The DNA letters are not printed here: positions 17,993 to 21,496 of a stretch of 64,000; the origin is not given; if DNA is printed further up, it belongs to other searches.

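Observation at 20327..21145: All three penicillin-binding active-site motifs are substituted in the PBP-like protein (SxxK->SAFE, SxN->SAR, KTG->KAG)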

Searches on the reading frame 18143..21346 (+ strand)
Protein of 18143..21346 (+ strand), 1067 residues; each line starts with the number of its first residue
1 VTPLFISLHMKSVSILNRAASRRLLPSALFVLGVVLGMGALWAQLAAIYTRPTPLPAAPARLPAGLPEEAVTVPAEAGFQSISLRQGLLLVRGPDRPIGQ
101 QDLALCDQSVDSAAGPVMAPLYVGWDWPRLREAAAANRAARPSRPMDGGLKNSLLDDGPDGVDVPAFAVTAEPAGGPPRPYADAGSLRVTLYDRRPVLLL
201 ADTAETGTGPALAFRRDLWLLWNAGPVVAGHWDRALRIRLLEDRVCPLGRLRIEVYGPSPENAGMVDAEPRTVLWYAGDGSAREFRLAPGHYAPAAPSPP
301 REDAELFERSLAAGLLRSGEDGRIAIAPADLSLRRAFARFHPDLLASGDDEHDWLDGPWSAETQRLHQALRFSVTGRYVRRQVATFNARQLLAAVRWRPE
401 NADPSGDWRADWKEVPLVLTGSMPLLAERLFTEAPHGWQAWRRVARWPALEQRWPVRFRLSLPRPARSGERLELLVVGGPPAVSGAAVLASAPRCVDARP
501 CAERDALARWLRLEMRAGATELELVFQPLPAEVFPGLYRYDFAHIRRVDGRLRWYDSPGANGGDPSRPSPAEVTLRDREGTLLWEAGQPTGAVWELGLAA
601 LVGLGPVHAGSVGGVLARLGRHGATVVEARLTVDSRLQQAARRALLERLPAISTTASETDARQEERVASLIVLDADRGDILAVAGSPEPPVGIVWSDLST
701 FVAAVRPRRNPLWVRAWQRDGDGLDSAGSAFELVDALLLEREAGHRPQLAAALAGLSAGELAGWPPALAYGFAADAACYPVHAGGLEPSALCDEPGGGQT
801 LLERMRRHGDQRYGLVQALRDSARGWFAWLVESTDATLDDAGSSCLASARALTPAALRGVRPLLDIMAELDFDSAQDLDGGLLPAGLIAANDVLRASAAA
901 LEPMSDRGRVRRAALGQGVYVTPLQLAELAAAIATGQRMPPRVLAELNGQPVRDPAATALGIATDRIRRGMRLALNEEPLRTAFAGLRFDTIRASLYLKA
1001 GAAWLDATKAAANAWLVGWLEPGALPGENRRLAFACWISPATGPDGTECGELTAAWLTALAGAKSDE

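Call 7: search_protein_families(library=pfam, proteins=[window:18143-21346:+], max_evalue=0.1)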
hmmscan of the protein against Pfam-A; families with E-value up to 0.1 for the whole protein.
window:18143-21346:+ (1067 aa): 1 family
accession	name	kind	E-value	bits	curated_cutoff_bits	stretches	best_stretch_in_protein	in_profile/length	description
PF00905.27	Transpeptidase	-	6.8e-05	22.7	22.1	1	913-1020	154-265/299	Penicillin binding protein transpeptidase domain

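Call 8: search_protein_families(library=ncbifam, proteins=[window:18143-21346:+], max_evalue=0.1)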
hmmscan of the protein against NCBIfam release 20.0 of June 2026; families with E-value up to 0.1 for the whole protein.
window:18143-21346:+ (1067 aa): 1 family
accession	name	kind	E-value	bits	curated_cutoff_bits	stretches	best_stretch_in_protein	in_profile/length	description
TIGR03423.1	pbp2_mrdA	equivalog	3.1e-09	36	455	2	908-949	423-466/593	penicillin-binding protein 2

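Call 10: search_solved_structures(query=window:18143-21346:+, max_evalue=1, show_alignments=3)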
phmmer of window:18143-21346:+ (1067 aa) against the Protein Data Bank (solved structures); distinct sequences matched with E-value up to 1: 1.
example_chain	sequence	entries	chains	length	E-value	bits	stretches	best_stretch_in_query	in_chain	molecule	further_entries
5lp4_A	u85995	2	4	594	0.13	13.3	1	913-990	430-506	Penicillin-binding protein 2 (Pbp2)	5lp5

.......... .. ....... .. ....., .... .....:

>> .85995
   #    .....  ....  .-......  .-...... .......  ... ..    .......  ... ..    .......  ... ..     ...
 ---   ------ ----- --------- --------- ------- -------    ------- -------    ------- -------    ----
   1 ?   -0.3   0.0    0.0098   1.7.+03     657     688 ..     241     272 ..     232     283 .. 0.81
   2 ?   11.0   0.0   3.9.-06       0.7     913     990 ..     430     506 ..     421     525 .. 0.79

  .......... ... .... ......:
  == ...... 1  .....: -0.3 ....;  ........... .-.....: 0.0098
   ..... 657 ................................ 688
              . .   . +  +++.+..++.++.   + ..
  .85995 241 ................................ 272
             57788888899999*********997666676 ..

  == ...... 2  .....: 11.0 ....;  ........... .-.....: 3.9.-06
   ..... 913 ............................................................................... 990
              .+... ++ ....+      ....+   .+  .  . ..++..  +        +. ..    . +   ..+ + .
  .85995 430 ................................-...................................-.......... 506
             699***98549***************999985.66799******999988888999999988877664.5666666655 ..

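Call 11: find_homologous_proteins(query=window:18143-21346:+, max_evalue=0.001)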
Query window:18143-21346:+ (1067 aa): 41 proteins with E <= 0.001 among 8000 candidates.
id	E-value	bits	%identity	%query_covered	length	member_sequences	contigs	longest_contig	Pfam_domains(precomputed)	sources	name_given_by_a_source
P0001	0.0e+0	2346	100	99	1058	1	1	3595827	-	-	-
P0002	0.0e+0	2056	88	99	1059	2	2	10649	-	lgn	-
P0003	0.0e+0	2049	88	99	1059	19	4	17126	-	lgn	-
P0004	0.0e+0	2037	87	99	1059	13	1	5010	-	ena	-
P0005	0.0e+0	2019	86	99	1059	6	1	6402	-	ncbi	-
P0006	0.0e+0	1997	87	99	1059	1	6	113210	PF00905.28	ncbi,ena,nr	ncbi:MAG: hypothetical protein KDJ54_09480 [Candidatus Competibacteraceae bacterium]|nr:hypothetical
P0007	0.0e+0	1877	82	97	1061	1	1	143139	PF00905.28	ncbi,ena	-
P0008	0.0e+0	1804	80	99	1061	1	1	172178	-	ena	-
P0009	0.0e+0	1802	80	97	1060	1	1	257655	-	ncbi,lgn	-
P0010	0.0e+0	1425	65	99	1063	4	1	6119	-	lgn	-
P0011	0.0e+0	1416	64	98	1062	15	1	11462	-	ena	-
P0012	0.0e+0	1374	78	79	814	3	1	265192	PF00905.28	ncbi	-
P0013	0.0e+0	1335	63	99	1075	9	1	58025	PF00905.28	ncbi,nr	ncbi:MAG: penicillin-binding transpeptidase domain-containing protein [Candidatus Competibacter sp.]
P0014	0.0e+0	1306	60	99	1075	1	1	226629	PF00905.28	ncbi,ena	-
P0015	0.0e+0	1306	61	99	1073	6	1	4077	PF00905.28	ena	-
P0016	0.0e+0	1302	61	99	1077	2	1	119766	PF00905.28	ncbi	ncbi:MAG: penicillin-binding transpeptidase domain-containing protein [Candidatus Competibacteraceae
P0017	0.0e+0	1301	61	98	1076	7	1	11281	PF00905.28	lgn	-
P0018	0.0e+0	1300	61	99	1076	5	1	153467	PF00905.28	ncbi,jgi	-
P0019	0.0e+0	1299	61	99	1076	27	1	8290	PF00905.28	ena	-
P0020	0.0e+0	1297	61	99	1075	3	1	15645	PF00905.28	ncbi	-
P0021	0.0e+0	1295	77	72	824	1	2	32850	-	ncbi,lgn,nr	ncbi:MAG: hypothetical protein P9E24_02000 [Candidatus Competibacter sp.]|nr:hypothetical protein [C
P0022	0.0e+0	1292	61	98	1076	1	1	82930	PF00905.28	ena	-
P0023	0.0e+0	1291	61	99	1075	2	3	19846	PF00905.28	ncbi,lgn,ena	-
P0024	0.0e+0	1289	62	99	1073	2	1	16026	PF00905.28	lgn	-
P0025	0.0e+0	1282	60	99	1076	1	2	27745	PF00905.28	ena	-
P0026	0.0e+0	1280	60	99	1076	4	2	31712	PF00905.28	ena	-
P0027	0.0e+0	1279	61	99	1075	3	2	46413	PF00905.28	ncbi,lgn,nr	ncbi:MAG: penicillin-binding transpeptidase domain-containing protein [Candidatus Contendobacter sp.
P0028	0.0e+0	1278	60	99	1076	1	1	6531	PF00905.28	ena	-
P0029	0.0e+0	1277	60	99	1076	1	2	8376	PF00905.28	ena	-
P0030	0.0e+0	1270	59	99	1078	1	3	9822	PF00905.28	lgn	-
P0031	0.0e+0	1267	59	99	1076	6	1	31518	PF00905.28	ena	-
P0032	0.0e+0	1256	59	99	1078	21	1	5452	PF00905.28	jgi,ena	-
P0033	0.0e+0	1252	59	99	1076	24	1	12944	PF00905.28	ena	-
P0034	0.0e+0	1244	59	99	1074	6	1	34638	PF00905.28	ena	-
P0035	0.0e+0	1161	56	97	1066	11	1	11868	PF00905.28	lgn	-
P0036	0.0e+0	1144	56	99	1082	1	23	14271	PF00905.28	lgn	-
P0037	0.0e+0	1086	55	97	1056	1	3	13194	PF00905.28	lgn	-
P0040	3.1e-248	845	48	94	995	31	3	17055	-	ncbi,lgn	-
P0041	5.5e-62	228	30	79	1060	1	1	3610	PF00905.28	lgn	-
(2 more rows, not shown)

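Call 16: search_solved_structures(query=A1, max_evalue=0.01, show_alignments=3)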
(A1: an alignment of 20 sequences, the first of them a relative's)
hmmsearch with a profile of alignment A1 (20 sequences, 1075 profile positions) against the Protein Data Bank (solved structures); distinct sequences matched with E-value up to 0.01: 3.
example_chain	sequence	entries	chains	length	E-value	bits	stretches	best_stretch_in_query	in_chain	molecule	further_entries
7kis_A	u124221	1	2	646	1.9e-05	26.1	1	872-1017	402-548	Peptidoglycan D,D-transpeptidase MrdA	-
4mnr_A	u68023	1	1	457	0.00082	20.7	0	608-733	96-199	Peptidoglycan glycosyltransferase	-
7rcw_A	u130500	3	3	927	0.004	18.5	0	621-699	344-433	Penicillin-binding protein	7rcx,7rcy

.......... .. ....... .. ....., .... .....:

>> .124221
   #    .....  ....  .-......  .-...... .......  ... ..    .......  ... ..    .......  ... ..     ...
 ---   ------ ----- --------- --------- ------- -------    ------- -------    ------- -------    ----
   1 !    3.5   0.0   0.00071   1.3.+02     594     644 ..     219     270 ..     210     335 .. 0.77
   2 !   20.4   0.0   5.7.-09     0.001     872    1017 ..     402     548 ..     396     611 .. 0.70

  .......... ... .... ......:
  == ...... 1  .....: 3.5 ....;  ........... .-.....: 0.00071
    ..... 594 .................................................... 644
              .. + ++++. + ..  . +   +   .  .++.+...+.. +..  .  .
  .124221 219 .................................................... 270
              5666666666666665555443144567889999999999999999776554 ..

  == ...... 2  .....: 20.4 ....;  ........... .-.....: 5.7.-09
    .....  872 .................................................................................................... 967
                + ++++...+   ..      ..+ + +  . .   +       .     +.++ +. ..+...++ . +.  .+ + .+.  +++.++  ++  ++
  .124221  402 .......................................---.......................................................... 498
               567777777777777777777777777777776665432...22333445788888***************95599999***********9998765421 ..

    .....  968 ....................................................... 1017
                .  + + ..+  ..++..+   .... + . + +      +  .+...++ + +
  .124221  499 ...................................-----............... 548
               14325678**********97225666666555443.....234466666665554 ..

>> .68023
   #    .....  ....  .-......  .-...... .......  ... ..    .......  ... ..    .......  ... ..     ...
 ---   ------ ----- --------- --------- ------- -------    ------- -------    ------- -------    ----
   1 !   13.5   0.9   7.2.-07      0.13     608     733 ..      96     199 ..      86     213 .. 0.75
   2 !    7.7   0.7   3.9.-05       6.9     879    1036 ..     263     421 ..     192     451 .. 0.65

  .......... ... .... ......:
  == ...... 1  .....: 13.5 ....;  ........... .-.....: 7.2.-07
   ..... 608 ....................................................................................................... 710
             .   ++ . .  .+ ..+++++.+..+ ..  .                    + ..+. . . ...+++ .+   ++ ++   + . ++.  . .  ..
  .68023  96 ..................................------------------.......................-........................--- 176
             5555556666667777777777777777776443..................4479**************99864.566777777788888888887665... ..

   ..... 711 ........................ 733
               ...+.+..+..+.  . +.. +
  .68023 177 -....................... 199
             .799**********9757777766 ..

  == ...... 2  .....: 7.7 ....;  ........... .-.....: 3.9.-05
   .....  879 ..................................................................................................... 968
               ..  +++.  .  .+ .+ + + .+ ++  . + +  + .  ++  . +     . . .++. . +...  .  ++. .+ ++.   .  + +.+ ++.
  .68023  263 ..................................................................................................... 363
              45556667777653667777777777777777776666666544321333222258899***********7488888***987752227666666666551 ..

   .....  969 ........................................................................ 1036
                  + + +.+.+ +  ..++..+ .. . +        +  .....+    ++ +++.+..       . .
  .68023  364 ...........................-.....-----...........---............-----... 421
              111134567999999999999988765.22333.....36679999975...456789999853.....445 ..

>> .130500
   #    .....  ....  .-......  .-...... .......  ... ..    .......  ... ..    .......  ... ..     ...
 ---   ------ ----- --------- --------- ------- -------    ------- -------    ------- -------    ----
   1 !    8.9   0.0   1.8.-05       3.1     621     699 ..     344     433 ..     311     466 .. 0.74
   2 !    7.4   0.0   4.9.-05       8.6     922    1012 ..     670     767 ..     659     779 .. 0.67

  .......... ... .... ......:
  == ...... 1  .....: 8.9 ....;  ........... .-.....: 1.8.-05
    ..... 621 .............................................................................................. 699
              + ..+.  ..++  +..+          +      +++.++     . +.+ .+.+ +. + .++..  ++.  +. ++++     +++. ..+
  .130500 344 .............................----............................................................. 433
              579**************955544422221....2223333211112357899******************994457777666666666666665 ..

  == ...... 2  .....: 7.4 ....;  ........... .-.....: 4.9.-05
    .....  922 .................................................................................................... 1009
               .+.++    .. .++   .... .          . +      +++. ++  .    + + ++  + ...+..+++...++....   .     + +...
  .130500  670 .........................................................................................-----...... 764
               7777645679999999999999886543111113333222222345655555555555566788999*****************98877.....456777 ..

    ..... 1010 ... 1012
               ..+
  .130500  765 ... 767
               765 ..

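Call 19: find_encoding_contigs(protein=P0014, flank=9000, max_places=2)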
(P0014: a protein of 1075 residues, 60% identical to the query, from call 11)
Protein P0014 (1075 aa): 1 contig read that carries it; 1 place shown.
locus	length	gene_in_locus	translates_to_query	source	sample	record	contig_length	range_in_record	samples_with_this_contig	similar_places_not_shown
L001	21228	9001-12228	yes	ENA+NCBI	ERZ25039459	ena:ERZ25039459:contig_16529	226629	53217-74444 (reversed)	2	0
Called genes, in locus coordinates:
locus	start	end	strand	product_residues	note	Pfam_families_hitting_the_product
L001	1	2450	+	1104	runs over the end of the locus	PF14710:Nitr_red_alph_N, PF00384:Molybdopterin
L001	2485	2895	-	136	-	-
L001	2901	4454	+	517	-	PF12797:Fer4_2 (faint), PF12837:Fer4_6 (faint), PF13237:Fer4_10, PF13247:Fer4_11, PF12838:Fer4_7 (weak), PF14711:Nitr_red_bet_C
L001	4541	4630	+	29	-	-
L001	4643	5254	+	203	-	PF02613:Nitrate_red_del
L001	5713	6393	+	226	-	PF02665:Nitrate_red_gam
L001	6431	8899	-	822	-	PF00069:Pkinase, PF07714:PK_Tyr_Ser-Thr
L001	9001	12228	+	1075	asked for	PF00905:Transpeptidase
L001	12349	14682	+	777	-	PF01098:FTSW_RODA_SPOVE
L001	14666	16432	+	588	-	-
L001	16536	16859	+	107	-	PF12797:Fer4_2 (faint), PF13237:Fer4_10 (faint), PF14697:Fer4_21 (faint), PF13183:Fer4_8 (faint), PF12838:Fer4_7 (weak), PF00037:Fer4 (weak), PF12837:Fer4_6 (weak), PF11953:DUF3470, +1 more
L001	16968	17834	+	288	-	PF00085:Thioredoxin, PF13098:Thioredoxin_2, PF13905:Thioredoxin_8 (faint), PF13428:TPR_14 (faint), PF14559:TPR_19, PF14561:TPR_20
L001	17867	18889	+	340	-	PF04754:Transposase_31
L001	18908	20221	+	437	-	-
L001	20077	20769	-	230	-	-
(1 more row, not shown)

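Call 20: find_encoding_contigs(protein=P0040, flank=9000, max_places=2)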
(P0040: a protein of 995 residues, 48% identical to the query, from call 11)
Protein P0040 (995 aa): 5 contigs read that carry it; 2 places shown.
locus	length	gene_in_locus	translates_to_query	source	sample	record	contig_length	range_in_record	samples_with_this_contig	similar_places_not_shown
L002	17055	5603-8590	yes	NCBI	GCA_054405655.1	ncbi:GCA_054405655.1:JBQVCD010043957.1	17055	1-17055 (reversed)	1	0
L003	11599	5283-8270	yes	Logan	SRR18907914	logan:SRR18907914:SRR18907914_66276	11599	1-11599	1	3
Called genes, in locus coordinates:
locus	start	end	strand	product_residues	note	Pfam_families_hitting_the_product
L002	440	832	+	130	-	-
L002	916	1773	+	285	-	PF01904:DUF72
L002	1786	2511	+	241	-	-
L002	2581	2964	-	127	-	PF00903:Glyoxalase, PF13669:Glyoxalase_4, PF22677:Ble-like_N (weak), PF18029:Glyoxalase_6 (weak)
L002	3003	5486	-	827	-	PF00069:Pkinase, PF07714:PK_Tyr_Ser-Thr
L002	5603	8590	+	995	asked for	-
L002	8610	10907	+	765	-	PF01098:FTSW_RODA_SPOVE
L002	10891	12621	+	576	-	-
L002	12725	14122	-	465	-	PF13431:TPR_17 (faint), PF23914:TPR_CcmH_CycH (faint), PF07719:TPR_2 (faint), PF13176:TPR_7 (faint), PF14559:TPR_19 (weak), PF13432:TPR_16 (weak), PF00089:Trypsin, PF13365:Trypsin_2, +2 more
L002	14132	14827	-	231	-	PF13432:TPR_16 (faint), PF14559:TPR_19 (faint), PF07719:TPR_2 (faint), PF13431:TPR_17 (faint), PF13414:TPR_11 (faint), PF00515:TPR_1 (weak), PF13428:TPR_14 (weak)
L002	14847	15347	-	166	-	-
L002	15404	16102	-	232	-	-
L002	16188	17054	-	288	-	?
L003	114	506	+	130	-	-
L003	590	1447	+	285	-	PF01904:DUF72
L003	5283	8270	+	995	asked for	-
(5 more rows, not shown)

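Call 21: find_encoding_contigs(protein=P0041, flank=9000, max_places=2)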
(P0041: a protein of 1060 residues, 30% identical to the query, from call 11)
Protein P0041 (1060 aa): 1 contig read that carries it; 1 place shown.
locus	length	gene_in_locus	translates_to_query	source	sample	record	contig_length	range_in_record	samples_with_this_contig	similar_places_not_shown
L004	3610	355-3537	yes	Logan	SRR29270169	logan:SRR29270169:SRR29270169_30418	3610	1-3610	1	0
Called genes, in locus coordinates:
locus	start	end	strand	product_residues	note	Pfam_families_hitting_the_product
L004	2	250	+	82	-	?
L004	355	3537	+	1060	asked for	PF00905:Transpeptidase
